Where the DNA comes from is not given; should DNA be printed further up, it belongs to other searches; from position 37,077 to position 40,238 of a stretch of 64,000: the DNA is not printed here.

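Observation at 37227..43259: Encapsulin nanocompartment operon flanked by an NAD-formate dehydrogenase and a large molybdoenzyme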

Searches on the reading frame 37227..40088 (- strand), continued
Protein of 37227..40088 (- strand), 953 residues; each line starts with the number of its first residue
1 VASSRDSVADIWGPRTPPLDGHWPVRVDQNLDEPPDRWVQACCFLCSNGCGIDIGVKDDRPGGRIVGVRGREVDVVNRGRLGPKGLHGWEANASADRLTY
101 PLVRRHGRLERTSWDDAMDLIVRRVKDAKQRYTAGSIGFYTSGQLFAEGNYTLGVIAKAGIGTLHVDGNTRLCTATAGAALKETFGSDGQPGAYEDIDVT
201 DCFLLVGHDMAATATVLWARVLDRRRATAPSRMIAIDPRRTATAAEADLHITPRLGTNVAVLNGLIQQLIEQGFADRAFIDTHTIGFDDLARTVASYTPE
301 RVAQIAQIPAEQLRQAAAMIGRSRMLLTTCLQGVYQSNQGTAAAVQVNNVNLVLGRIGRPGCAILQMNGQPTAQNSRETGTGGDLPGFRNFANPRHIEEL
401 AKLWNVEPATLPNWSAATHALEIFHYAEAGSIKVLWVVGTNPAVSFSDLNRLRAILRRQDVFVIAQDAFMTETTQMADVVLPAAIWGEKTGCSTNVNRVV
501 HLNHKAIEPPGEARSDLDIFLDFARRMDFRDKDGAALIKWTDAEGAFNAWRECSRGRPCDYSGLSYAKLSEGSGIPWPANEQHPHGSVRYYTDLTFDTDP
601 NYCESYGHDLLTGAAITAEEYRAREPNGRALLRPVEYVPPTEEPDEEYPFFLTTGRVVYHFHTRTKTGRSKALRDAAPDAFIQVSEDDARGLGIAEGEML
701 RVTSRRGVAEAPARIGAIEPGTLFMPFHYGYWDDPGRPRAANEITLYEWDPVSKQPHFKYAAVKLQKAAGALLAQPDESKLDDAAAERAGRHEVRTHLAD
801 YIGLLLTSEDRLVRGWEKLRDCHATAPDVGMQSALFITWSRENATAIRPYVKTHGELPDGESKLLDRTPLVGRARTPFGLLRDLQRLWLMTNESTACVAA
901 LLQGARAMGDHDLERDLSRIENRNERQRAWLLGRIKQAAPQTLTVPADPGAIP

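Call 59: find_encoding_contigs(protein=P0030, flank=7000, max_places=1)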
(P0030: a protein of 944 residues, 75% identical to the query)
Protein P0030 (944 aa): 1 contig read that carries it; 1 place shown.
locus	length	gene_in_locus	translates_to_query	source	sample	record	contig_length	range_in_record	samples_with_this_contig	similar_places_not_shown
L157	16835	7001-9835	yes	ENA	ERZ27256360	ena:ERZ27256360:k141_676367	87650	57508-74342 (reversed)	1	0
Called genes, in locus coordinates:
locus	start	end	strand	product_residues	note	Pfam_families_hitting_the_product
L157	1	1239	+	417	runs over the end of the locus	PF03453:MoeA_N, PF00994:MoCF_biosynth, PF03454:MoeA_C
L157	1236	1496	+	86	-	PF02597:ThiS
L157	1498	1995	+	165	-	PF02391:MoaE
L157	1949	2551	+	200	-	PF12804:NTP_transf_3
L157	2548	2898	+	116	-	-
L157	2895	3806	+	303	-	PF13531:SBP_bac_11, PF01547:SBP_bac_1 (weak)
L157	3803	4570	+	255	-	PF00528:BPD_transp_1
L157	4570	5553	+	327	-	PF00005:ABC_tran, PF13304:AAA_21 (weak)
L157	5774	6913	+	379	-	PF00924:MS_channel_2nd, PF21082:MS_channel_3rd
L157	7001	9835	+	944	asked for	PF04879:Molybdop_Fe4S4, PF00384:Molybdopterin, PF01568:Molydop_binding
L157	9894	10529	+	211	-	PF01914:MarC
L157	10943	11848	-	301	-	-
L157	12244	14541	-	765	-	PF00384:Molybdopterin, PF01568:Molydop_binding (weak)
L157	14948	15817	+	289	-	PF02634:FdhD-NarQ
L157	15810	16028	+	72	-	PF11160:Hva1_TUDOR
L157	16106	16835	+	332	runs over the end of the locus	PF04261:Dyp_perox_N, PF20628:Dyp_perox_C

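Call 72: predict_structure(alignment_id=A2)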
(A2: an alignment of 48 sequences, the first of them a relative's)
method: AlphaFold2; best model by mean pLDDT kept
length: 953 residues; sequences in the alignment: 48
mean_pLDDT: 74.5   pTM: 0.75
mean pLDDT of the five models: 74.5, 74.1, 69.2, 58.2, 55.3
residues with pLDDT >= 90: 142; 70-90: 497; 50-70: 223; < 50: 91
segments of 3 or more residues with pLDDT < 50: 1-8, 10-12, 45-47, 169-173, 368-388, 413-417, 656-664, 770-794, 950-953
pLDDT, mean of each block of 10 residues (from residue 1): 42 59 78 88 56 86 85 78 70 76 92 96 91 79 58 72 61 62 71 79 82 69 83 86 84 87 96 92 90 95 93 95 89 65 89 85 65 34 43 67 77 53 76 80 66 84 87 86 69 60 74 84 90 87 78 66 76 69 72 61 73 79 82 87 82 57 49 58 86 86 80 79 70 53 67 65 79 35 33 55 86 87 74 84 87 60 58 70 86 88 83 87 87 74 61 40
secondary structure, 60 per line:
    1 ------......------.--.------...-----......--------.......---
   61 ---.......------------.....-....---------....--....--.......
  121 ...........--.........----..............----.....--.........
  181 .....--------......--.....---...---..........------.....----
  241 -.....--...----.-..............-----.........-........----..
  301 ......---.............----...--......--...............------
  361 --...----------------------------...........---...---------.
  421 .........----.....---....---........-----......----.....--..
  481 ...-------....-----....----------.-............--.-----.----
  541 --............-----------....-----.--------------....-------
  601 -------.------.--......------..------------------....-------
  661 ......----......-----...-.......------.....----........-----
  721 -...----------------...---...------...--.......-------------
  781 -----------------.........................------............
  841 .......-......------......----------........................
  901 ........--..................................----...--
elements in order (helices of 4 or more, strands of 3 or more residues): H7-12 E29-31 E37-42 E51-57 E64-70 H83-87 H89-92 E102-105 E108-111 H114-131 E137-142 H147-160 E165-169 H172-185 H194-199 E202-206 H216-225 E232-236 H242-246 E249-251 H258-271 H277-283 H287-294 H299-306 H310-322 E327-329 H332-336 H340-354 E363-365 H394-404 H420-429 E434-438 H442-445 H449-456 E462-467 H472-476 E479-483 E491-494 E500-503 H516-527 H543-554 H566-569 H590-593 H618-623 E650-653 H661-666 H671-676 E682-684 H686-692 E699-703 E708-715 E722-724 E747-749 E756-758 E761-767 H798-822 H829-847 H849-854 H861-866 H877-908 H911-944

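Call 79: fold_search(model_id=the predicted structure, library=pdb)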
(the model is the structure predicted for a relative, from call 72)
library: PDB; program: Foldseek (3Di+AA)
matches with E <= 10: 1315; with E <= 0.001: 179
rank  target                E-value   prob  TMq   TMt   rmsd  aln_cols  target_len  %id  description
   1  2v45                  2.0e-49  1.00  0.68  0.89   4.8       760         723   32  A New Catalytic Mechanism of Periplasmic Nitrate Reductase from Desulfovibrio desulfuricans ATCC 27774 from Crystallogra (released 2008-03-18)
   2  2v3v                  5.2e-49  1.00  0.68  0.89   4.6       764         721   32  A New Catalytic Mechanism of Periplasmic Nitrate Reductase from Desulfovibrio desulfuricans ATCC 27774 from Crystallogra (released 2008-03-18)
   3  2jio                  2.7e-48  1.00  0.68  0.89   4.8       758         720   32  A New Catalytic Mechanism of Periplasmic Nitrate Reductase from Desulfovibrio desulfuricans ATCC 27774 from Crystallogra (released 2008-03-18)
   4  2nap                  5.8e-48  1.00  0.68  0.89   4.8       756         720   32  DISSIMILATORY NITRATE REDUCTASE (NAP) FROM DESULFOVIBRIO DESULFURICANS (released 1999-09-19)
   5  7vw6_A                6.4e-44  1.00  0.67  0.69   3.3       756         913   27  Cryo-EM Structure of Formate Dehydrogenase 1 from Methylorubrum extorquens AM1 (released 2022-06-01)
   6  8j83_A                4.2e-43  1.00  0.67  0.70   3.2       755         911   27  Crystal structure of formate dehydrogenase from Methylorubrum extorquens AM1 (released 2023-10-11)
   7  3o5a_A                5.6e-43  1.00  0.65  0.78   4.6       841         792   26  Crystal Structure of partially reduced Periplasmic Nitrate Reductase from Cupriavidus necator using Ionic Liquids (released 2011-04-06)
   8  7z0t_A                8.7e-43  1.00  0.67  0.88   3.6       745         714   28  Structure of the Escherichia coli formate hydrogenlyase complex (aerobic preparation, composite structure) (released 2022-09-28)
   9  1fdi                  1.7e-42  1.00  0.66  0.88   3.6       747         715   28  OXIDIZED FORM OF FORMATE DEHYDROGENASE H FROM E. COLI COMPLEXED WITH THE INHIBITOR NITRITE (released 1997-08-20)
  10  3ml1_A                3.4e-42  1.00  0.66  0.78   5.5       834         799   27  Crystal Structure of the Periplasmic Nitrate Reductase from Cupriavidus necator (released 2011-04-06)
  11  8rqz_C                1.8e-41  1.00  0.66  0.64   4.0       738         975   27  Crystal structure of Molybdenum bispyranopterin guanine dinucleotide formate dehydrogenases ForCE1 from Bacillus subti (released 2025-08-06)
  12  1ogy_A                3.6e-41  1.00  0.66  0.79   5.9       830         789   28  Crystal structure of the heterodimeric nitrate reductase from Rhodobacter sphaeroides (released 2003-10-09)
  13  2nya_A                7.9e-41  1.00  0.66  0.79   5.1       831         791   26  Crystal structure of the periplasmic nitrate reductase (NAP) from Escherichia coli (released 2006-12-05)
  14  1aa6                  8.7e-41  1.00  0.63  0.85   4.1       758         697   27  REDUCED FORM OF FORMATE DEHYDROGENASE H FROM E. COLI (released 1997-08-20)
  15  9ktl_A                2.9e-38  1.00  0.65  0.65   4.0       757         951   25  Cryo-EM structure of reduced form of formate dehydrogenase from Rhodobacter aestuarii (RaFDH) with NADH (released 2025-06-18)
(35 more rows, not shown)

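Call 88: list_cluster_members(proteins=[P0001])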
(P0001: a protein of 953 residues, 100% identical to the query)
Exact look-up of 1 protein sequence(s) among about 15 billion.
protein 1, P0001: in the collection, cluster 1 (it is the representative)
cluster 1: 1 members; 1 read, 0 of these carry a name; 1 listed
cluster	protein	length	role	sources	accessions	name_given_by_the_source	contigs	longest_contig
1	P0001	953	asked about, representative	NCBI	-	-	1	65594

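Call 96: find_encoding_contigs(protein=P0023, flank=7000, max_places=1)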
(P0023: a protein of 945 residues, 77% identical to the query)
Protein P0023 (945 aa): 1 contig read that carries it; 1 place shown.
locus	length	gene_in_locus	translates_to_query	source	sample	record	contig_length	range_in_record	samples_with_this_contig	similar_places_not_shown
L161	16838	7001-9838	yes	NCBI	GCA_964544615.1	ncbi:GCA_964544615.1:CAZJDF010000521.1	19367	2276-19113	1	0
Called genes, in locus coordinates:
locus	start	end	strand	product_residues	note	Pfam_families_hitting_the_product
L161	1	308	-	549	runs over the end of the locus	PF03929:PepSY_TM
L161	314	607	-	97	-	-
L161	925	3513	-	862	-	PF07660:STN (weak), PF07715:Plug, PF00593:TonB_dep_Rec_b-barrel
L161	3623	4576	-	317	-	PF16220:DUF4880, PF04773:FecR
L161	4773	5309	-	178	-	PF04542:Sigma70_r2, PF08281:Sigma70_r4_2, PF04545:Sigma70_r4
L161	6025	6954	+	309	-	PF04454:Linocin_M18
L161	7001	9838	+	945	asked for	PF04879:Molybdop_Fe4S4 (weak), PF00384:Molybdopterin, PF01568:Molydop_binding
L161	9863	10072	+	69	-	PF11160:Hva1_TUDOR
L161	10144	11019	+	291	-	PF00924:MS_channel_2nd, PF21082:MS_channel_3rd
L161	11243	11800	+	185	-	-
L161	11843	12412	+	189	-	PF01025:GrpE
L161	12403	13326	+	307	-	PF00226:DnaJ, PF01556:DnaJ_C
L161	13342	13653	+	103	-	PF13591:MerR_2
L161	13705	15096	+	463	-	PF00072:Response_reg, PF00158:Sigma54_activat, PF01078:Mg_chelatase (faint), PF14532:Sigma54_activ_2, PF07728:AAA_5, PF25601:AAA_lid_14, PF02954:HTH_8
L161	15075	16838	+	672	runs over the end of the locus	?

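Call 97: find_encoding_contigs(protein=P0029, flank=7000, max_places=1)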
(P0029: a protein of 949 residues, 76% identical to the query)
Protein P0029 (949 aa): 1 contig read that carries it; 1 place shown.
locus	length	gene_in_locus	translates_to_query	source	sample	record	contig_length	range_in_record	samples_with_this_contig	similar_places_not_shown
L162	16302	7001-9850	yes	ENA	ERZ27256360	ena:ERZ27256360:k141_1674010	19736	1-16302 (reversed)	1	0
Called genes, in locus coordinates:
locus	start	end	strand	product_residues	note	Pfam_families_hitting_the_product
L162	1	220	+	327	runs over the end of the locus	PF09955:DUF2189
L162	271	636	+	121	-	-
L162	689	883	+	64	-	-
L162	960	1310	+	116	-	-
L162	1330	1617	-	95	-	PF13591:MerR_2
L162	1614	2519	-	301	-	PF00226:DnaJ, PF01556:DnaJ_C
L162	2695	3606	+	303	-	PF00126:HTH_1, PF03466:LysR_substrate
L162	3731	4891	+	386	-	PF00389:2-Hacid_dh, PF02826:2-Hacid_dh_C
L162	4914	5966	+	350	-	PF04261:Dyp_perox_N, PF20628:Dyp_perox_C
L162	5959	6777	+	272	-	PF04454:Linocin_M18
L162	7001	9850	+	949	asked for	PF04879:Molybdop_Fe4S4, PF00384:Molybdopterin, PF01568:Molydop_binding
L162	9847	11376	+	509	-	PF00355:Rieske, PF13806:Rieske_2, PF07992:Pyr_redox_2, PF01266:DAO (faint), PF13450:NAD_binding_8 (faint), PF13738:Pyr_redox_3 (faint), PF00070:Pyr_redox, PF14759:Reductase_C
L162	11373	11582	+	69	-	-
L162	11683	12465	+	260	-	PF13531:SBP_bac_11, PF01547:SBP_bac_1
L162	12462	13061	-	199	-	PF12804:NTP_transf_3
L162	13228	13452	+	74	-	PF11160:Hva1_TUDOR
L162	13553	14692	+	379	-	PF21088:MS_channel_1st, PF00924:MS_channel_2nd, PF21082:MS_channel_3rd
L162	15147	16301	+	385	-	?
